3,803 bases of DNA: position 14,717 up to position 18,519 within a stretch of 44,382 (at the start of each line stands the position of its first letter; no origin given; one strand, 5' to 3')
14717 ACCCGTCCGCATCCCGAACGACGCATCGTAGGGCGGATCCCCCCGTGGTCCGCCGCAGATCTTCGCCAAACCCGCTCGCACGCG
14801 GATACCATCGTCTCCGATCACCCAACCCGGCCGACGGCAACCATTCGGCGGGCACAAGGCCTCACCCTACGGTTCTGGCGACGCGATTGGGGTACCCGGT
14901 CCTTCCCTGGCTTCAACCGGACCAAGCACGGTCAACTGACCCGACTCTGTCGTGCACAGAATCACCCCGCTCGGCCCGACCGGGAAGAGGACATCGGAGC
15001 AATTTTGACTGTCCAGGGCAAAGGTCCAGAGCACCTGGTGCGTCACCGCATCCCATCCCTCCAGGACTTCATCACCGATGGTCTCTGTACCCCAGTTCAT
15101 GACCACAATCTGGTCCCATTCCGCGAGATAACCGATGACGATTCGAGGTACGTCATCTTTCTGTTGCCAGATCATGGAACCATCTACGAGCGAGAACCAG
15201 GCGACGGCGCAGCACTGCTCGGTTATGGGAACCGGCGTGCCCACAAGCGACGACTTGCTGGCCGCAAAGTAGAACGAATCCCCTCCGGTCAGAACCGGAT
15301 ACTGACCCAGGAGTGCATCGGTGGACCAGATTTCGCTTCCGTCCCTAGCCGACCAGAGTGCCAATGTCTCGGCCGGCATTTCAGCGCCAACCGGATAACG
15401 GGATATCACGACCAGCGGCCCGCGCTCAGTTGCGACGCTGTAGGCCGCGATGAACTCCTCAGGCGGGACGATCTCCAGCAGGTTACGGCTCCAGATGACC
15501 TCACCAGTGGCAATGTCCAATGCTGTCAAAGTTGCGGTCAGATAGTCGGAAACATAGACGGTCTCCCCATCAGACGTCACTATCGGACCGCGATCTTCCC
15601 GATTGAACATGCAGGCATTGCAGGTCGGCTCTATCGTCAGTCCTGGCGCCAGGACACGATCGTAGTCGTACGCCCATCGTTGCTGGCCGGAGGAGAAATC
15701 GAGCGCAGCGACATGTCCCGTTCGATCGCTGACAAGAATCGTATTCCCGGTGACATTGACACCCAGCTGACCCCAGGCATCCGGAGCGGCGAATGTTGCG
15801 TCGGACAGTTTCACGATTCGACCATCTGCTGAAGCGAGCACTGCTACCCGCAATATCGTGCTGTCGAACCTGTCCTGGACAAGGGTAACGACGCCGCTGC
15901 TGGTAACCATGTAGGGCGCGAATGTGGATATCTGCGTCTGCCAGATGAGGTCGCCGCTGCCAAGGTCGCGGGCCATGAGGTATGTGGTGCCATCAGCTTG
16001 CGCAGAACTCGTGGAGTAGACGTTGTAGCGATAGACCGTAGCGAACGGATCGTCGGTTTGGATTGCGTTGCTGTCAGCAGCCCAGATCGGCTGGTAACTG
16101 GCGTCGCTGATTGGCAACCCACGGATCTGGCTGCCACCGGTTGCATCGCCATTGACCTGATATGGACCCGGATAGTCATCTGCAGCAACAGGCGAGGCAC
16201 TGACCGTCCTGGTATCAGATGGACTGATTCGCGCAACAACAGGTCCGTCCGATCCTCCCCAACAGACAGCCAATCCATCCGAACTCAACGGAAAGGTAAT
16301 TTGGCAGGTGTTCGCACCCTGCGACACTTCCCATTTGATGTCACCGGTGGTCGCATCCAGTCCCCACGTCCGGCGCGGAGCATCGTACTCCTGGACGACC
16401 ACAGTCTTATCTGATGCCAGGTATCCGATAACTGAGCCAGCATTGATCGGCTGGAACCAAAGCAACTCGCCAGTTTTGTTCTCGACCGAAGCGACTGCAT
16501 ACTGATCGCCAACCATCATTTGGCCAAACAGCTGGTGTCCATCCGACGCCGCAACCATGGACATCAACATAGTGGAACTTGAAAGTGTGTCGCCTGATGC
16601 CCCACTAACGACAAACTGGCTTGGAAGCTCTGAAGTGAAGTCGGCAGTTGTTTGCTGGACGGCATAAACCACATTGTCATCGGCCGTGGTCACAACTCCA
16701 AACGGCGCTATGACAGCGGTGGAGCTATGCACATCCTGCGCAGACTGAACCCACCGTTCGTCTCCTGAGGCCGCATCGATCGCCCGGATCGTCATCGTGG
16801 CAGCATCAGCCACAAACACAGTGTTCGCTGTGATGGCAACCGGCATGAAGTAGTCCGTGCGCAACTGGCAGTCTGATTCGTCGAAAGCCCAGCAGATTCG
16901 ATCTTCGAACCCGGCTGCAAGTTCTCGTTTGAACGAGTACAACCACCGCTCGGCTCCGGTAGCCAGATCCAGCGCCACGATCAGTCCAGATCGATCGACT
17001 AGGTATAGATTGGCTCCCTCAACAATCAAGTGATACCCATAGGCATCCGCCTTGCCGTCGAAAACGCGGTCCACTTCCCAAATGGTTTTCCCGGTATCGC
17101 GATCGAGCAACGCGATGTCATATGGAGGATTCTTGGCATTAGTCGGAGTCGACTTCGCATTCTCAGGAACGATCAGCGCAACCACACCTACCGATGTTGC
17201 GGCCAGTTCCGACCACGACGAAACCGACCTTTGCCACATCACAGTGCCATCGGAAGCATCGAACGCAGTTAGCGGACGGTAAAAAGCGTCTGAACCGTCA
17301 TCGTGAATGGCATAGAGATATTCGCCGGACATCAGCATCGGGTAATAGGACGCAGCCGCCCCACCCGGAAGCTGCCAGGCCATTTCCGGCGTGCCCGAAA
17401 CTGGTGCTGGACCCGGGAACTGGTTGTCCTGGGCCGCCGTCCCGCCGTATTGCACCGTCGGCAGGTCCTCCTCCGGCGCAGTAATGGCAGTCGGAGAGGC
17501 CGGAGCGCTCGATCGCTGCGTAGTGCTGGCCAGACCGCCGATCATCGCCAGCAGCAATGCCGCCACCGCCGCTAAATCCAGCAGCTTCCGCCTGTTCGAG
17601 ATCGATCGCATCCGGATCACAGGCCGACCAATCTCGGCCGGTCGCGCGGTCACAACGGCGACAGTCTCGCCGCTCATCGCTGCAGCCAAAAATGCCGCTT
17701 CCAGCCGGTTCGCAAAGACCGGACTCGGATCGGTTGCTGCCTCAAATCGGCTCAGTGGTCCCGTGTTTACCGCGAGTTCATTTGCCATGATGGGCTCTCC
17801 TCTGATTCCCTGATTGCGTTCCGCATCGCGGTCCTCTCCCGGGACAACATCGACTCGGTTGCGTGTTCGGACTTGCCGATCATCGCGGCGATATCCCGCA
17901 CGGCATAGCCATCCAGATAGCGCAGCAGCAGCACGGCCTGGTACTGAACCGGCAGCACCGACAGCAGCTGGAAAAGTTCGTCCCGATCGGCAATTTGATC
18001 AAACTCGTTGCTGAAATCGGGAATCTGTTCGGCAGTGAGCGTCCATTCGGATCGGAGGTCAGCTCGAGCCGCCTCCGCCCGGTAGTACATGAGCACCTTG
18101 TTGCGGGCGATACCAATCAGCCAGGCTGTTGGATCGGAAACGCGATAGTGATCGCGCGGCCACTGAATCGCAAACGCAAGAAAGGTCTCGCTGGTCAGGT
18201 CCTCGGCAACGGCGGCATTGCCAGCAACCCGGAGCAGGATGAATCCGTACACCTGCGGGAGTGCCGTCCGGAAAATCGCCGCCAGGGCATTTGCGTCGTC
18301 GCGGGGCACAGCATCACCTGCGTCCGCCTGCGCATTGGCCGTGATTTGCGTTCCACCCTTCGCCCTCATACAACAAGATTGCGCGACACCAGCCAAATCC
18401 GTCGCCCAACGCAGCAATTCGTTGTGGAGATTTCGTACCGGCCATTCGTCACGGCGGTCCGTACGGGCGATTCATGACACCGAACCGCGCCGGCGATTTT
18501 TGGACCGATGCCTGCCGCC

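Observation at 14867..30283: Four paralogous ECF-sigma / membrane-anchored PQQ-like beta-propeller gene pairs packed into about 15 kb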

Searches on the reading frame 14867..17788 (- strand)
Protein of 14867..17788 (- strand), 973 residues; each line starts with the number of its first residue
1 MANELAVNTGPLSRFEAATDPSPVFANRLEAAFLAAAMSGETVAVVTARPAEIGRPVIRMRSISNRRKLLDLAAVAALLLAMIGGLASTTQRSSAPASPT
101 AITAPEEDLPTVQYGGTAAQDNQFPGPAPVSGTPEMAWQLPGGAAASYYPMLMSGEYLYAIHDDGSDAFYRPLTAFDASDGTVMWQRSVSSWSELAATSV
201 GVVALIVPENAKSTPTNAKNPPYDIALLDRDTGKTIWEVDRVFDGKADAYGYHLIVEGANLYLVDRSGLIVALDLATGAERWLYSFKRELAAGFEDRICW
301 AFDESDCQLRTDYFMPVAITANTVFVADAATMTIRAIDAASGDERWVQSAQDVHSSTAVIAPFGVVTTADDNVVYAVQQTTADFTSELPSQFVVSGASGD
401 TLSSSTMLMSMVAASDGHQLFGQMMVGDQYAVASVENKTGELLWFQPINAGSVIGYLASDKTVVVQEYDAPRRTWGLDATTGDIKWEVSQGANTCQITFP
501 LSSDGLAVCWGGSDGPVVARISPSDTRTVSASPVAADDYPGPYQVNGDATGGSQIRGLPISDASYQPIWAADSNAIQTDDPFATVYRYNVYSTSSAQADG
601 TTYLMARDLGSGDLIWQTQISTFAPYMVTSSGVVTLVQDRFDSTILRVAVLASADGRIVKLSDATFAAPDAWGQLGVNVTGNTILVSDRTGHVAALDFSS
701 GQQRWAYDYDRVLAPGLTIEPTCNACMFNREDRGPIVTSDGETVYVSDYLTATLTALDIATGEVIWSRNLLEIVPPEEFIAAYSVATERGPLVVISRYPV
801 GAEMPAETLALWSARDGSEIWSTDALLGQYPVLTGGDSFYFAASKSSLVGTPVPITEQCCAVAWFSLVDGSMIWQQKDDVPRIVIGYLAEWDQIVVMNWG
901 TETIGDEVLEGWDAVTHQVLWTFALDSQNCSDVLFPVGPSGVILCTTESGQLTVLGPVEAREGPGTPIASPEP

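Call 3: search_protein_families(library=pfam, proteins=[window:14867-17788:-], max_evalue=0.01)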
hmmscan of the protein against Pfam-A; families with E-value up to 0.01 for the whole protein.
window:14867-17788:- (973 aa): 5 families
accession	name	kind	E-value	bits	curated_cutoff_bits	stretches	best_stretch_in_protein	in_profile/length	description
PF13360.13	PQQ_2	-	3.2e-34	119.1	27.6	4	225-377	5-124/233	Outer membrane protein assembly factor BamB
PF01011.28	PQQ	-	6.6e-09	35.4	26.7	1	680-765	56-137/595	Glucose/ethanol/alcohol dehydrogenase, beta-propeller domain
PF13570.13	Beta-prop_ACSF4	-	1.5e-06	28.3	133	0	560-703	160-294/329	Beta-alanine-activating enzyme, beta-propeller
PF25293.1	Beta-prop_EMC1_N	-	6e-06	26.5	34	0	428-489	39-102/219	EMC1 N-terminal beta-propeller domain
PF23727.1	Beta-prop_FAM234A_B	-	0.00064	18.8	26.4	0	332-411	100-176/467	FAM234A/B beta-propeller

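Call 4: search_protein_families(library=ncbifam, proteins=[window:14867-17788:-], max_evalue=0.01)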
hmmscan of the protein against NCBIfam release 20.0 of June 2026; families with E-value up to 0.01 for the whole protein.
window:14867-17788:- (973 aa): 7 families
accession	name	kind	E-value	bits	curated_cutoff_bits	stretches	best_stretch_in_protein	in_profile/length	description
TIGR03300.1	assembly_YfgL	equivalog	1.9e-22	79.4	285.2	3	236-381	43-164/377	outer membrane protein assembly factor BamB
NF008351.0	PRK11138.1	equivalog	1e-19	70.3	423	2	674-851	62-212/394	outer membrane protein assembly factor BamB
TIGR03075.1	PQQ_enz_alc_DH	subfamily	2.3e-11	43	480.05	2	679-824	67-198/530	PQQ-dependent dehydrogenase, methanol/ethanol family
NF053615.1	SerThrKinAfsKStmc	equivalog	8.1e-09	34.7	1300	1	298-381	640-723/809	protein serine/threonine kinase AfsK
TIGR04528.1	acido_non_PQQ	subfamily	1.2e-08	34.2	650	0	424-497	395-470/493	acido-empty-quinoprotein group A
NF041516.1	PA2928_fam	subfamily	9.1e-08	31.8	70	1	744-840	61-148/376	PA2928 family protein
NF038015.2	AztD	exception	0.0061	15.3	400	0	735-769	309-343/356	zinc metallochaperone AztD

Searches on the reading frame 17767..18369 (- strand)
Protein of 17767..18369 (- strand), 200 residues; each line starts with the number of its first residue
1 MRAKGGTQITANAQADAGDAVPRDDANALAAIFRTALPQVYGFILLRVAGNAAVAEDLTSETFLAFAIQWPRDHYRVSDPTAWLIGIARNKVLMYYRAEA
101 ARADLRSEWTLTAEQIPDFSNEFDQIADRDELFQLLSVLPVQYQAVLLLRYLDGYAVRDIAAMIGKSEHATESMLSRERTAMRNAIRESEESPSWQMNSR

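Call 3: search_protein_families(library=pfam, proteins=[window:17767-18369:-], max_evalue=0.01)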
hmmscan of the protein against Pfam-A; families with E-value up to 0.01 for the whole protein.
window:17767-18369:- (200 aa): 5 families
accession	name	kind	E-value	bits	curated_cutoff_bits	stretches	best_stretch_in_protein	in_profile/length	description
PF08281.18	Sigma70_r4_2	-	8.4e-11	41.8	25.7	1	130-182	2-54/54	Sigma-70, region 4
PF04542.20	Sigma70_r2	-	3.7e-10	39.9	24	1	33-100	2-69/71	Sigma-70 region 2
PF06056.18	Terminase_5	-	0.00038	20.8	20.3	1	141-178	2-37/58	Putative ATPase subunit of terminase (gpP-like)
PF07638.17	Sigma70_ECF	-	0.0008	19.8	21.1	1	121-186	118-183/185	ECF sigma factor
PF04545.22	Sigma70_r4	-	0.0035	17.3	24.1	1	135-173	1-39/50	Sigma-70, region 4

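Call 4: search_protein_families(library=ncbifam, proteins=[window:17767-18369:-], max_evalue=0.01)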
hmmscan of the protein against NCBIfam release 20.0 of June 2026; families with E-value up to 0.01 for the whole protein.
window:17767-18369:- (200 aa): 80 families (the best 25 are shown)
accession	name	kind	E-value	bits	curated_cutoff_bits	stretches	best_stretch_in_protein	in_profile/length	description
TIGR02952.1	Sig70_famx2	equivalog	6.3e-20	71.8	206.45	1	24-178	8-162/170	ECF subfamily RNA polymerase sigma factor, BldN family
TIGR02937.1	sigma70-ECF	superfamily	1.9e-17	63.4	42.9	1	28-185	2-164/165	sigma-70 family RNA polymerase sigma factor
TIGR02950.1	SigM_subfam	subfamily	1.8e-16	60.4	147.95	1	31-185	4-157/159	RNA polymerase sigma factor, SigM family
NF009166.1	PRK12513.1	equivalog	6.2e-15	55.4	206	1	25-188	20-188/193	RNA polymerase sigma factor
TIGR02983.1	SigE-fam_strep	subfamily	7.7e-15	55.1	141.55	1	26-188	5-160/162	SigE family RNA polymerase sigma factor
NF058625.1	sigma_PG0214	equivalog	1.2e-14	54.4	130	1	46-190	22-165/170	GFO_1088 family ECF-type sigma factor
NF009188.0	PRK12536.1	subfamily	5.5e-14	52.5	250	1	31-188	34-188/190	RNA polymerase sigma factor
TIGR02989.1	Sig-70_gvs1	subfamily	4e-13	49.6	124.55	1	28-184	2-156/158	RNA polymerase sigma-70 factor, Rhodopirellula/Verrucomicrobium family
TIGR02985.1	Sig70_bacteroi1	subfamily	4.2e-13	49.8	126.4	1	29-186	3-162/162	RNA polymerase sigma-70 factor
NF007216.0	PRK09638.1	equivalog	5.3e-13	49.1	194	1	24-189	15-174/180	RNA polymerase sigma factor SigY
NF007227.0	PRK09645.1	subfamily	7.7e-13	48.7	202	1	22-187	8-171/177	sigma-70 family RNA polymerase sigma factor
NF009193.0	PRK12541.1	equivalog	9.6e-13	48.7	171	1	29-184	7-158/161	RNA polymerase sigma factor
TIGR02959.1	SigZ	equivalog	8e-12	45.3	168.65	1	42-187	10-149/170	RNA polymerase sigma factor SigZ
NF004113.0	PRK05602.1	equivalog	1.7e-11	44.1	208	1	19-191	37-206/211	RNA polymerase sigma factor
NF007230.0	PRK09648.1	subfamily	6.5e-11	42.3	209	1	23-188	22-191/195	RNA polymerase sigma factor ShbA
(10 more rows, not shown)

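Call 97: find_encoding_contigs(protein=window:17767-18369:-, flank=4500, max_places=10)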
Protein window:17767-18369:- (200 aa): 1 contig read that carries it; 1 place shown.
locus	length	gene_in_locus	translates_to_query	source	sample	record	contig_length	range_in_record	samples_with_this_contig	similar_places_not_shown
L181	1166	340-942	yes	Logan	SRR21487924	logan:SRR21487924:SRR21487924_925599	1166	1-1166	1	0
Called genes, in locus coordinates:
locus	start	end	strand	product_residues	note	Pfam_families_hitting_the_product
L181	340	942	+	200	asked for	PF04542:Sigma70_r2, PF08281:Sigma70_r4_2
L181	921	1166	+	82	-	?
